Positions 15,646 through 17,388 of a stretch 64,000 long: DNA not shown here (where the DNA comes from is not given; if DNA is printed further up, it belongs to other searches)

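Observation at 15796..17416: Secreted protein built from five tandem four-cysteine modules, with an overlapping upstream small ORF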

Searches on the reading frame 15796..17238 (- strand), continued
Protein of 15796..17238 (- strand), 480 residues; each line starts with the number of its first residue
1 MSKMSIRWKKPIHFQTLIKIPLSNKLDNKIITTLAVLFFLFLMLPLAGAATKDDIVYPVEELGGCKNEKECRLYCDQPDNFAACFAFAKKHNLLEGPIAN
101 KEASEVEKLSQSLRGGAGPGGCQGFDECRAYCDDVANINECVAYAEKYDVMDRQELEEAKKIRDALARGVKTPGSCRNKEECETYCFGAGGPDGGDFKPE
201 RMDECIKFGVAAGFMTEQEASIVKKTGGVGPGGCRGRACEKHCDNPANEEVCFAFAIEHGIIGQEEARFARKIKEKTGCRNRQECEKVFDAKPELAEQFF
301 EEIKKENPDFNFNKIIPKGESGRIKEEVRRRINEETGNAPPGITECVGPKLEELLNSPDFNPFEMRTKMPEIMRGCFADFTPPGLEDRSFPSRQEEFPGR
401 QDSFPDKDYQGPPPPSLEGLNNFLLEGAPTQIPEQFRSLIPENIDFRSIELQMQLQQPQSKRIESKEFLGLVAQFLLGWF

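Call 46: fold_search(model_id=the predicted structure, library=pdb)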
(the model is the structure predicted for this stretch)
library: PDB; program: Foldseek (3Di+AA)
matches with E <= 10: 23; with E <= 0.001: 0
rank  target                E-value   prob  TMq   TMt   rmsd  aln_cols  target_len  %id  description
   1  9g6k_L4               1.4e+00  0.04  0.09  0.09  33.7       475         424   11  LSU structure derived from the LSU sample of the mitoribosome from T. gondii. (released 2024-12-11)
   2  5t2x_C                3.1e+00  0.05  0.11  0.16  16.8       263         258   16  Crystal structure of Uncharacterised protein lpg1670 (released 2016-09-28)
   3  5t2x_A                5.1e+00  0.06  0.13  0.20  16.0       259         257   11  Crystal structure of Uncharacterised protein lpg1670 (released 2016-09-28)
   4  6yej                  5.3e+00  0.04  0.14  0.05  18.1       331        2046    9  Cryo-EM structure of the Full-length disease type human Huntingtin (released 2020-12-16)
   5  8hmd_C                5.3e+00  0.03  0.13  0.07  19.2       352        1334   12  base module state 2 of Tetrahymena IFT-A (released 2023-06-14)
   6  5nx4_A                5.6e+00  0.02  0.11  0.14  15.8       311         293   11  Crystal structure of Linalool/Nerolidol synthase from Streptomyces clavuligerus (released 2017-09-20)
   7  9i05_Xv               6.1e+00  0.05  0.14  0.15  13.6       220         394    9  Cryo-EM structure of the large subunit of the mitochondrial ribosome from Toxoplasma gondii (released 2025-06-11)
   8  8gym_TF               6.1e+00  0.03  0.08  0.15  15.3       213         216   12  Cryo-EM structure of Tetrahymena thermophila respiratory mega-complex MC IV2+(I+III2+II)2 (released 2023-06-14)
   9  8f5p_E                6.7e+00  0.02  0.12  0.07  18.3       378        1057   11  Structure of Leishmania tarentolae IFT-A (state 2) (released 2022-12-21)
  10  4bwr                  7.3e+00  0.03  0.13  0.13  17.2       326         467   11  Crystal structure of c5321: a protective antigen present in uropathogenic Escherichia coli strains displaying an SLR fol (released 2013-07-24)
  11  6b7o_A                7.6e+00  0.03  0.09  0.12  14.6       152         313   14  Crystal structure of Legionella effector sdeD (lpg2509) H67A in complex with ADP-ribosylated Ubiquitin (released 2018-04-18)
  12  7v6q_D                8.0e+00  0.03  0.11  0.17  15.4       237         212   10  Crystal structure of sNASP-ASF1A-H3.1-H4 complex (released 2021-12-29)
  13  5hb1                  8.0e+00  0.02  0.12  0.09  20.5       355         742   13  Crystal structure of Chaetomium thermophilum Nup170 SOL (released 2016-04-20)
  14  8a22_AL               8.7e+00  0.03  0.08  0.10  14.1       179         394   10  Structure of the mitochondrial ribosome from Polytomella magna (released 2022-11-16)
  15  3hym_L                8.7e+00  0.03  0.13  0.17  21.6       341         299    9  Insights into Anaphase Promoting Complex TPR subdomain assembly from a CDC26-APC6 structure (released 2009-08-11)
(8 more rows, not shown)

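Call 62: search_protein_representatives(alignment_id=A1)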
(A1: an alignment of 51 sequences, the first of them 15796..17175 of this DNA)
Query: 51 sequences, 535 profile positions. Proteins with E-value up to 0.001 (for the whole library): 1963; up to 1e-10: 1703; up to 1e-30: 1249. The best 150 are listed.
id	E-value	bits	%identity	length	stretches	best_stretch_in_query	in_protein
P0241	1.0e-244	830.1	-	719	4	9-343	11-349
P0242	5.7e-206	702.2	-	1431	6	14-340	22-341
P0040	1.4e-205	700.9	-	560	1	5-528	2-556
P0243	1.3e-193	661.4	-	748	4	13-341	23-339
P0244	2.6e-192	657.1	-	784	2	9-339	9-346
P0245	1.8e-190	651.1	-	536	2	7-335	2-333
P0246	1.0e-186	638.7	-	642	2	5-458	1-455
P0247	2.7e-186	637.3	-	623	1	14-514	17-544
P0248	5.2e-186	636.3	-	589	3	8-336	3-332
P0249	2.4e-185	634.1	-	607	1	6-521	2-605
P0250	5.3e-184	629.7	-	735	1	7-457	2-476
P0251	1.1e-183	628.6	-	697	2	19-405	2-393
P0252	1.6e-182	624.9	-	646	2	7-342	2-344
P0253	1.9e-182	624.6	-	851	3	12-237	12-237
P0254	3.5e-182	623.7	-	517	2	8-346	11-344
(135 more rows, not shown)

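Call 87: list_cluster_members(proteins=[P0001, P0146])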
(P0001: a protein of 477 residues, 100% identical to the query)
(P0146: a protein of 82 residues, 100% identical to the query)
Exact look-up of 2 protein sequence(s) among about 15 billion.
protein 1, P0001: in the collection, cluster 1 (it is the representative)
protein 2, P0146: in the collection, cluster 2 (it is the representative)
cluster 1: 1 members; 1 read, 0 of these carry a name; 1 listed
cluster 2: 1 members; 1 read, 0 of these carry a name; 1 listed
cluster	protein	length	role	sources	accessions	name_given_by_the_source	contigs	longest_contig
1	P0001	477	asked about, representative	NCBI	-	-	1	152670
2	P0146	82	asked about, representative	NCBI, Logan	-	-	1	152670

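Call 95: search_protein_families(library=phrogs, proteins=[window:15796-17175:-], max_evalue=0.01)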
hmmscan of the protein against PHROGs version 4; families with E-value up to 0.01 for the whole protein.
window:15796-17175:- (459 aa): 0 families

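Call 96: search_protein_families(library=padloc, proteins=[window:15796-17175:-], max_evalue=0.01)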
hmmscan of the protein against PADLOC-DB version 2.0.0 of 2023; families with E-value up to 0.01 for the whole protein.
window:15796-17175:- (459 aa): 0 families

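Call 97: search_solved_structures(query=A1, max_evalue=1)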
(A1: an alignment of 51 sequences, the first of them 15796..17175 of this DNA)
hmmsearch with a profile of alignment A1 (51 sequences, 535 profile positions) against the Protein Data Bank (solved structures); distinct sequences matched with E-value up to 1: 3.
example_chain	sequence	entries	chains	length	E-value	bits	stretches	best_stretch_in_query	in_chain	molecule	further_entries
23fj_S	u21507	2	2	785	0.17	14.1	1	443-519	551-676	Snf5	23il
4fe8_A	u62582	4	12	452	0.37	13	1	422-511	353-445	Maltose-binding periplasmic protein,Huntingtin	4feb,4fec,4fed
9i38_A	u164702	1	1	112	0.66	12.2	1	338-405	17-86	m4D2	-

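Call 98: search_protein_families(library=pfam, alignment_id=A1, max_evalue=0.01)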
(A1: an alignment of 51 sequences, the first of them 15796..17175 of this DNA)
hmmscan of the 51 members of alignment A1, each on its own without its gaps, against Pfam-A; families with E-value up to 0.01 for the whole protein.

A. member 1, window:15796-17175:- (459 aa): 0 families

B. families by the number of members that match (of 51 scanned): 6 families
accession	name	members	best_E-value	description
PF25052.1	AtDEF-like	13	2.5e-06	Defensin-like family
PF01934.22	HepT-like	1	4.7e-05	Ribonuclease HepT-like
PF09851.14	SHOCT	1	0.00057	Short C-terminal domain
PF05887.16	Trypan_PARP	1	0.00081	Procyclic acidic repetitive protein (PARP)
PF07127.16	Nodulin_late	1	0.0021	Late nodulin domain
PF02436.23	PYC_OADA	1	0.0098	Conserved carboxylase domain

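Call 99: search_protein_families(library=pfam, proteins=[P0010, P0024, P0006, P0009, P0028], max_evalue=0.1)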
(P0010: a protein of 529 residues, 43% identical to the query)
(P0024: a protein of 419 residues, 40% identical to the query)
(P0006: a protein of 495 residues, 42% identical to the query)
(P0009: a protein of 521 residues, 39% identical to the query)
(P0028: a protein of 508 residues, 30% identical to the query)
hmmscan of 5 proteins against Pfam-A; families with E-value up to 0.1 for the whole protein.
P0010 (529 aa): 1 family
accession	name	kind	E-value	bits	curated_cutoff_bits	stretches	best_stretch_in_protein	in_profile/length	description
PF25052.1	AtDEF-like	-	2.5e-06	28.1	25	2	21-77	8-67/79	Defensin-like family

P0024 (419 aa): 1 family
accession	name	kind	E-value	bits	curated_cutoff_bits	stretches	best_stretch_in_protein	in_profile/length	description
PF25052.1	AtDEF-like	-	5.1e-06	27.1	25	0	21-66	15-69/79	Defensin-like family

P0006 (495 aa): 1 family
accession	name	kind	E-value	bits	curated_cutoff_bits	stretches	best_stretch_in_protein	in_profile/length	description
PF25052.1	AtDEF-like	-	0.00058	20.5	25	0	22-62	20-68/79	Defensin-like family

P0009 (521 aa): 2 families
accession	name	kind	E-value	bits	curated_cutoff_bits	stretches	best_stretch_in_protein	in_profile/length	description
PF25052.1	AtDEF-like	-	0.00017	22.2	25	1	6-65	8-72/79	Defensin-like family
PF07127.16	Nodulin_late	-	0.0021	18.8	30.4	0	185-218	18-49/54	Late nodulin domain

P0028 (508 aa): 0 families
